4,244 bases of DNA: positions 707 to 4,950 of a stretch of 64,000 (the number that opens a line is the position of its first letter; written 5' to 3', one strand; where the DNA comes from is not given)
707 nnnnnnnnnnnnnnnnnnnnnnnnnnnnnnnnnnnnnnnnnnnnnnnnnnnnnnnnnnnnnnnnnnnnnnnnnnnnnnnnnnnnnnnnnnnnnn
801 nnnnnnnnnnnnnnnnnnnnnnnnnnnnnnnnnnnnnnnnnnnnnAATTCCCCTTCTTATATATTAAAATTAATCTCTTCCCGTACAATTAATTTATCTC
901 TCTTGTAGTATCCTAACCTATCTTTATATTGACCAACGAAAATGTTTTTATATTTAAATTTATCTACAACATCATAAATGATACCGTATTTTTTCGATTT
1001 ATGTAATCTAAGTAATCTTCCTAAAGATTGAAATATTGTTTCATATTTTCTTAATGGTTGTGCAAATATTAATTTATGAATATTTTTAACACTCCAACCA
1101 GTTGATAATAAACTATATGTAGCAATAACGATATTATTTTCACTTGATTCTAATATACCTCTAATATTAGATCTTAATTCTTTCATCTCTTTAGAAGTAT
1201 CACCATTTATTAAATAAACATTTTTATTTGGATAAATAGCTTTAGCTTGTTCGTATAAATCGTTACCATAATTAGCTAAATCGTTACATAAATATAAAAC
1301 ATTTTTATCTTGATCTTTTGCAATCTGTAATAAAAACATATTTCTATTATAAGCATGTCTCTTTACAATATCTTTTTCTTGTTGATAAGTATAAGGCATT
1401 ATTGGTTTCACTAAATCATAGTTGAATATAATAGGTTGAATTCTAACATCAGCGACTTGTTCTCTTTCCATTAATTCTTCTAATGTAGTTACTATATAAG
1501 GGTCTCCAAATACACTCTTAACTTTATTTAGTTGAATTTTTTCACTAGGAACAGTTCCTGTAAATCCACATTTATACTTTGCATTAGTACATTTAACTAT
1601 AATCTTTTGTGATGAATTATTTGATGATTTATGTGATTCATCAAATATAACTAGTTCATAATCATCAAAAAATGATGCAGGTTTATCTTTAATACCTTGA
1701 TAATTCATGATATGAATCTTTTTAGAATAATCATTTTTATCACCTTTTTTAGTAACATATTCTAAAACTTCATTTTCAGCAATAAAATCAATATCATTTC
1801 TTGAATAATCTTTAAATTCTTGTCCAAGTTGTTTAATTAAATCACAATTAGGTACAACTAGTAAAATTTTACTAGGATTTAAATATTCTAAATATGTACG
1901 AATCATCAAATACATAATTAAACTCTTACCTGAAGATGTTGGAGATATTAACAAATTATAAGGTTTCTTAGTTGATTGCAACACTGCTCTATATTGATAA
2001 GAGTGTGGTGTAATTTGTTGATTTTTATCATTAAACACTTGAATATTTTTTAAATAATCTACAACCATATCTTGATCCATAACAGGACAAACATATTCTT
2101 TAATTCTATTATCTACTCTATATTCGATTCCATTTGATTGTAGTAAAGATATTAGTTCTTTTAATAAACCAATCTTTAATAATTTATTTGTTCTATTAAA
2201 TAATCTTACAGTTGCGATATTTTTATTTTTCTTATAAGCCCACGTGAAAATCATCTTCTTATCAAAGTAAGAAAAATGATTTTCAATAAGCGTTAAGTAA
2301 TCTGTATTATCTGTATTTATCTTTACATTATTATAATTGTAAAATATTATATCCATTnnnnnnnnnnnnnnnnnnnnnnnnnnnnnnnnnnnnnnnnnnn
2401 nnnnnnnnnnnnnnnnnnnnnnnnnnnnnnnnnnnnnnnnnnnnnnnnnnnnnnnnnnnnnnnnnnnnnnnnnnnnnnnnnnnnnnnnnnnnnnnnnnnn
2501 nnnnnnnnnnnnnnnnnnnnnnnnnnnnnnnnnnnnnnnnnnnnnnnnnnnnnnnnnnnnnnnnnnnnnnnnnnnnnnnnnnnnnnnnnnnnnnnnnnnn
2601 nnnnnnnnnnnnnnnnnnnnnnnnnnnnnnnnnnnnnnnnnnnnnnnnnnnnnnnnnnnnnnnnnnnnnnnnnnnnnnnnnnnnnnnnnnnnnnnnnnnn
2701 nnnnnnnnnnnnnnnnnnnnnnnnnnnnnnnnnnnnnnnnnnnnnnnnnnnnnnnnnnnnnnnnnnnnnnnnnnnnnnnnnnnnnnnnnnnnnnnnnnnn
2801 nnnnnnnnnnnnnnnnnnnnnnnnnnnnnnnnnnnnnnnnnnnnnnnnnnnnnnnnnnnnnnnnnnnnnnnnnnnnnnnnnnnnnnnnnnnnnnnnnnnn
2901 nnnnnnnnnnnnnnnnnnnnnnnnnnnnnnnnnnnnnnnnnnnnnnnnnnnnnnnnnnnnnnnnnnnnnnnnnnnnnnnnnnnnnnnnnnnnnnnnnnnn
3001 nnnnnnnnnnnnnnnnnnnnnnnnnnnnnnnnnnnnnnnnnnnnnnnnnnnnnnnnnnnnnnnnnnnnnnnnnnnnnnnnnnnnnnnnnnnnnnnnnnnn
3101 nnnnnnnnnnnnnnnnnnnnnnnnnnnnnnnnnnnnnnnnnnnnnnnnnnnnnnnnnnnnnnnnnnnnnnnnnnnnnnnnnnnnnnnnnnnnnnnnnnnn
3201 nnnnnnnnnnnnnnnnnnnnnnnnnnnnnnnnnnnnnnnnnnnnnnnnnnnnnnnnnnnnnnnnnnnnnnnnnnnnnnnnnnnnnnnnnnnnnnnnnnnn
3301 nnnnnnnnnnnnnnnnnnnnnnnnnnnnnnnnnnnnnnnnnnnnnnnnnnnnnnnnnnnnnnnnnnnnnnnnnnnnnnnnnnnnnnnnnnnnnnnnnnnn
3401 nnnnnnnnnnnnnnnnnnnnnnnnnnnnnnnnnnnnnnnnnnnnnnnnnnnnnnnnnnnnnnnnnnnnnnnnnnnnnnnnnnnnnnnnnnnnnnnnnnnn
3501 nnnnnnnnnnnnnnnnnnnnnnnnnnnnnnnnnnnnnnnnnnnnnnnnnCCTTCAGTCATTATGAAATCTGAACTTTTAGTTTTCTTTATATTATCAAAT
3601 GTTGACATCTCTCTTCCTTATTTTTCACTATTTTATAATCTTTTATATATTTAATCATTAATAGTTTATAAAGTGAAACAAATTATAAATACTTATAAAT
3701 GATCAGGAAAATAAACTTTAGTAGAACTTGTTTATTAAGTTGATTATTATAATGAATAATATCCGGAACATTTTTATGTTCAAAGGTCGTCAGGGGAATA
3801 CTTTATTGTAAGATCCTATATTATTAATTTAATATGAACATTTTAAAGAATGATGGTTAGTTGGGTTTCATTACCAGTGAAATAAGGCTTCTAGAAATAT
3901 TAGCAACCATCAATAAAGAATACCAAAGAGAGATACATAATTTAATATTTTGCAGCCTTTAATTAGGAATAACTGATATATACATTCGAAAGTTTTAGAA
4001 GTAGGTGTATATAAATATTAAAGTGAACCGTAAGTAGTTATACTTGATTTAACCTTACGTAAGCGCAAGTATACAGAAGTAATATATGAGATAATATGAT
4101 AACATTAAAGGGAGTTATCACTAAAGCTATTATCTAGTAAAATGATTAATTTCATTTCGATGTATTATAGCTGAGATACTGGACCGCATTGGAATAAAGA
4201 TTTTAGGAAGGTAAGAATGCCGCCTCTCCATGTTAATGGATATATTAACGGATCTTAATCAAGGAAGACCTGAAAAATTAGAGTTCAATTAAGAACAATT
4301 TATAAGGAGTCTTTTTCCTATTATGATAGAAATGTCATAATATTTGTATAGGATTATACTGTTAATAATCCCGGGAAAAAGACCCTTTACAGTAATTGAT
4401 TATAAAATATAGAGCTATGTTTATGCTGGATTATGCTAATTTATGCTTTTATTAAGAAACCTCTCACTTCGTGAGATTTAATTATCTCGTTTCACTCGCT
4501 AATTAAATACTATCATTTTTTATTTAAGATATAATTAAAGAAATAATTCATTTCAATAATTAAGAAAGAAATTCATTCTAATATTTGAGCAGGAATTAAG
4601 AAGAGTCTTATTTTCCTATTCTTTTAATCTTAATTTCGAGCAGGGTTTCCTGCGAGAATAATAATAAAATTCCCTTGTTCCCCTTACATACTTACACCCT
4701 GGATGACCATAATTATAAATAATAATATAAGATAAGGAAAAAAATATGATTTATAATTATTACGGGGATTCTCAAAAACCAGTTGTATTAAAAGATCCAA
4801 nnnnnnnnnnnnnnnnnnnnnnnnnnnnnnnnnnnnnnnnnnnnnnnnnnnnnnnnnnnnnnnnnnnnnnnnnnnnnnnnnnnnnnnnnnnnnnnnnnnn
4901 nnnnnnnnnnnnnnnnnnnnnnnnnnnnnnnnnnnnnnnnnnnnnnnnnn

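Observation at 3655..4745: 1.1-kb ORF-free, locally GC-rich region with phased iterons between the replication and structural modules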

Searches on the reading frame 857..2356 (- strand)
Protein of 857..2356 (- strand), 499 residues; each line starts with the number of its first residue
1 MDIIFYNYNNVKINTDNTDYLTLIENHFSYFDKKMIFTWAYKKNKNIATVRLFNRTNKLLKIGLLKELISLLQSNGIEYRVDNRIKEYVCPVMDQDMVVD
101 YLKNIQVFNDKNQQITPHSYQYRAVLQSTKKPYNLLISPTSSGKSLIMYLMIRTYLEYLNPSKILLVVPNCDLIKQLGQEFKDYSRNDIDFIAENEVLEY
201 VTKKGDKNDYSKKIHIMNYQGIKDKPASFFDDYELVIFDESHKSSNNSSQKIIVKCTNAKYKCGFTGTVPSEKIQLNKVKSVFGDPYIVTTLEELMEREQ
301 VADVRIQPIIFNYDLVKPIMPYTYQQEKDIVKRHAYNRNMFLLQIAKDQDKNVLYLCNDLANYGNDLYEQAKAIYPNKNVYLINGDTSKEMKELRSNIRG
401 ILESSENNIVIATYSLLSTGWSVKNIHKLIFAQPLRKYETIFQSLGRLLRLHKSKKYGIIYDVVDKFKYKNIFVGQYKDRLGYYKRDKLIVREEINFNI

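Call 8: search_protein_families(library=pfam, proteins=[window:857-2356:-], max_evalue=0.01)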
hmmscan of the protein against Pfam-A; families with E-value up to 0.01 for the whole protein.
window:857-2356:- (499 aa): 4 families
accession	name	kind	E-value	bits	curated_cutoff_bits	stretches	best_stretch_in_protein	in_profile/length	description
PF04851.21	ResIII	-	3.3e-22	79.6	22.5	1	115-269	2-162/164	Type III restriction enzyme, res subunit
PF18766.7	SWI2_SNF2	-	1.6e-13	51.3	26.7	1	140-313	27-192/221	SWI2/SNF2 ATPase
PF00270.35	DEAD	-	7e-13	49.1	26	1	121-273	4-163/167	DEAD/DEAH box helicase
PF00271.37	Helicase_C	-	0.0093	16.6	23.5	0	344-451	8-109/110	Helicase conserved C-terminal domain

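Call 9: search_protein_families(library=phrogs, proteins=[window:857-2356:-], max_evalue=0.001)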
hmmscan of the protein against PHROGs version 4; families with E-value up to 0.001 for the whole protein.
window:857-2356:- (499 aa): 7 families
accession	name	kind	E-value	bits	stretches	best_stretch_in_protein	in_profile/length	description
phrog_16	-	DNA, RNA and nucleotide metabolism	5.2e-66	224.5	1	32-469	235-605/986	DNA helicase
phrog_9690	-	DNA, RNA and nucleotide metabolism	2.8e-53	181.9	1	203-471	11-276/306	DNA helicase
phrog_16259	-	DNA, RNA and nucleotide metabolism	3.1e-38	132.8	1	2-287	5-279/330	DNA helicase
phrog_17901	-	DNA, RNA and nucleotide metabolism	3e-15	57.6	1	404-471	8-75/109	DNA helicase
phrog_62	-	DNA, RNA and nucleotide metabolism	5.8e-15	54.9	1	107-269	687-849/1881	DNA helicase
phrog_16694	-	unknown function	7e-08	31.9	1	366-467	580-678/1010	-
phrog_14619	-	DNA, RNA and nucleotide metabolism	1.5e-05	25.7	1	36-171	41-174/314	DNA helicase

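Call 69: find_encoding_contigs(protein=window:857-2356:-, flank=10000, max_places=10)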
Protein window:857-2356:- (499 aa): 9 contigs read that carry it; 2 places shown.
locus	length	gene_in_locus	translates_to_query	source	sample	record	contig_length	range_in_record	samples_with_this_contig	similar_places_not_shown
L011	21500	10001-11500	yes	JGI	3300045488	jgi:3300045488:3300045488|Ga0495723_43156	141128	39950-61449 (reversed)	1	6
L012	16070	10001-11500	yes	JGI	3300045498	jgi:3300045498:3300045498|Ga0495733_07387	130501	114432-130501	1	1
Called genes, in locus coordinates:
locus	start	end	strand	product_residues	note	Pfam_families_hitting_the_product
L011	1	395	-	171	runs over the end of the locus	PF23849:Phage_TTP_2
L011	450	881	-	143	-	-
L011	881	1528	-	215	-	PF16724:T4-gp15_tss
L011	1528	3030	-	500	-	-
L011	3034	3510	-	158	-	-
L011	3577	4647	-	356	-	-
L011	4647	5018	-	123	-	-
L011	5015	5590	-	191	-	-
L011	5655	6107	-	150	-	PF08722:Tn7_TnsA-like_N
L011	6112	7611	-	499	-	PF07230:Portal_T4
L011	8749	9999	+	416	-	PF02689:Herpes_Helicase (faint), PF05970:PIF1, PF13245:AAA_19, PF13604:AAA_30, PF01443:Viral_helicase1 (faint)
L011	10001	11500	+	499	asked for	PF04851:ResIII, PF00270:DEAD, PF18766:SWI2_SNF2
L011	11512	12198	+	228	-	-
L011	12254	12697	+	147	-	PF11056:UvsY (weak)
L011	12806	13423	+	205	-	PF07460:NUMOD3 (faint)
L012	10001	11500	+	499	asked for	PF04851:ResIII, PF00270:DEAD, PF18766:SWI2_SNF2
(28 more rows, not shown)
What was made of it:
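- A NUMOD3-type homing-endonuclease-like gene lies about 4 kb away (call 69).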

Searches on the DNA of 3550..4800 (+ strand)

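Call 6: search_rna_families(source=window, start=3550, end=4800, threshold=evalue, max_evalue=10, show_alignments=3)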
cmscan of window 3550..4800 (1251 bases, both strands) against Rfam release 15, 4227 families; matches with E-value up to 10: 4.
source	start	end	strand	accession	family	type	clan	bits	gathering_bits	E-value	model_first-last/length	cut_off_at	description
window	4302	4390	-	RF01026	MIR828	Gene; miRNA;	-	18.4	69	2.5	1-115/115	no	MIR828 microRNA precursor family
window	4051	4123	-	RF02877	NmsRb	Gene; sRNA;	-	17.6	52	7.4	1-91/91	no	Neisseria metabolic switch regulator b (RcoF1/NgncR163)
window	3861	3972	-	RF00410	SNORA2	Gene; snRNA; snoRNA; HACA-box;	CL00021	16.3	70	8.2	1-137/137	no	Small nucleolar RNA SNORA2/SNORA34 family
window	4592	4681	-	RF03150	RAGATH-15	Gene; sRNA;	-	13.3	199.5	1.4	100-220/299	no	RAGATH-15 RNA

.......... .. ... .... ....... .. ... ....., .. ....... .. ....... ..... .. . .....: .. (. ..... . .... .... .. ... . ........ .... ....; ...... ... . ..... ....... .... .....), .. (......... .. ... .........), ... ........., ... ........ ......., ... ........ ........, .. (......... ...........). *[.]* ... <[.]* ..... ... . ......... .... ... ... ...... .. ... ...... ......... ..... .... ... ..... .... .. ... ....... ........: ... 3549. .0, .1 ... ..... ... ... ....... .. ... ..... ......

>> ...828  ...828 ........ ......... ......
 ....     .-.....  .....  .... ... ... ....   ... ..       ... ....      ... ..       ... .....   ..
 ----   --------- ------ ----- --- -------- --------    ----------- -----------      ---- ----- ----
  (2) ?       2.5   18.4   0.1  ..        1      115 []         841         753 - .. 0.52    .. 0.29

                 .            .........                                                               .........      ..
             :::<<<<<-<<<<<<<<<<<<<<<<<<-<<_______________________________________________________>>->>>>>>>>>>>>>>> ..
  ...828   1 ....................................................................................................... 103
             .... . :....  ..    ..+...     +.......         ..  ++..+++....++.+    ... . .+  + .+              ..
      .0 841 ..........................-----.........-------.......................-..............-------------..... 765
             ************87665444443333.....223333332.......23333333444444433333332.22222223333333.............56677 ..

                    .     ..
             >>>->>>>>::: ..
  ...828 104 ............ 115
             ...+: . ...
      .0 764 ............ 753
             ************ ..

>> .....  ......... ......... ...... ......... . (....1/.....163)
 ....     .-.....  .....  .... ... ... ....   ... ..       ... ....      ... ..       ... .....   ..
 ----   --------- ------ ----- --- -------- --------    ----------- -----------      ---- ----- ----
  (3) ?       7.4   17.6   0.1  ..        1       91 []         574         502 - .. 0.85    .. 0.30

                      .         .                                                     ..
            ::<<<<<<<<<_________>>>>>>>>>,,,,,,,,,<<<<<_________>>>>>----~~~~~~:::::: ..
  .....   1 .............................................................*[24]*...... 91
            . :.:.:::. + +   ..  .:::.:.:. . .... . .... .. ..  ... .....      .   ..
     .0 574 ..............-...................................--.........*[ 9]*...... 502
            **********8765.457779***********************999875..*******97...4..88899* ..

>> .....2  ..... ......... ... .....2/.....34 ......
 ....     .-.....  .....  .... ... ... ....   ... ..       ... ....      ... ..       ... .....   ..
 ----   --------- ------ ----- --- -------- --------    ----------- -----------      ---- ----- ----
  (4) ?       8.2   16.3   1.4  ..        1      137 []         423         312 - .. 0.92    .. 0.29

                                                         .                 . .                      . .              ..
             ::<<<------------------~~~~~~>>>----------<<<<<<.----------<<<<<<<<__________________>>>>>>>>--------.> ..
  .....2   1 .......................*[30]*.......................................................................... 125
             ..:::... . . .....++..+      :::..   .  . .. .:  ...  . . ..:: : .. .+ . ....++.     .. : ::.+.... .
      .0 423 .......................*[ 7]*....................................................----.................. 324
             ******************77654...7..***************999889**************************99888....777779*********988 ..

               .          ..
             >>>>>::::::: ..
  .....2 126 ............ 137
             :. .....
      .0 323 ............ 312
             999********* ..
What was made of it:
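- On Any Rfam 15 RNA family (including GOLLD, ROOL, group I/II introns, ribozymes, riboswitches, tmRNA, 6S): At E<=10 there were only 4 spurious hits of 13-18 bits, against thresholds of 52-200 bits (call 6).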

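Call 7: search_dna_similar(query=window:3609-4745:+, collection=phages, mode=distant, max_rows=30)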
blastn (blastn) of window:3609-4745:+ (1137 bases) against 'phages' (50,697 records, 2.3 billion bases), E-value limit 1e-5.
No match.
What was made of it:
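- Tried and rejected: blastn against GenBank phages found nothing (call 7).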

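Call 68: search_dna_similar(query=window:3690-4710:+, collection=plasmids, mode=distant, max_evalue=0.001, max_rows=10)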
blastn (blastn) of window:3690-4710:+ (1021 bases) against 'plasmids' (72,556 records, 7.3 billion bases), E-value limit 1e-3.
Records with a match: 1; places in all: 1; records where one place covers at least 80% of the query: 0.
Best place of each record, by identity: 60-80% 1.
By first word of the organism name: Lactococcus 1.
By predicted mobility (MOB-suite, as given by PLSDB): mobilizable 1.
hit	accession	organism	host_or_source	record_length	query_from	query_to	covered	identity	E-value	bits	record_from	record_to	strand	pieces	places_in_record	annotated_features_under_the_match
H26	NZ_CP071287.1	Lactococcus garvieae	Homo sapiens,mixed culture,Human feces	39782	811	874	6%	79.7%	5e-4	55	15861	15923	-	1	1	recombinase family protein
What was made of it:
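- Tried and rejected: Against plasmids there was one 64-nt AT-rich chance match (call 68).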
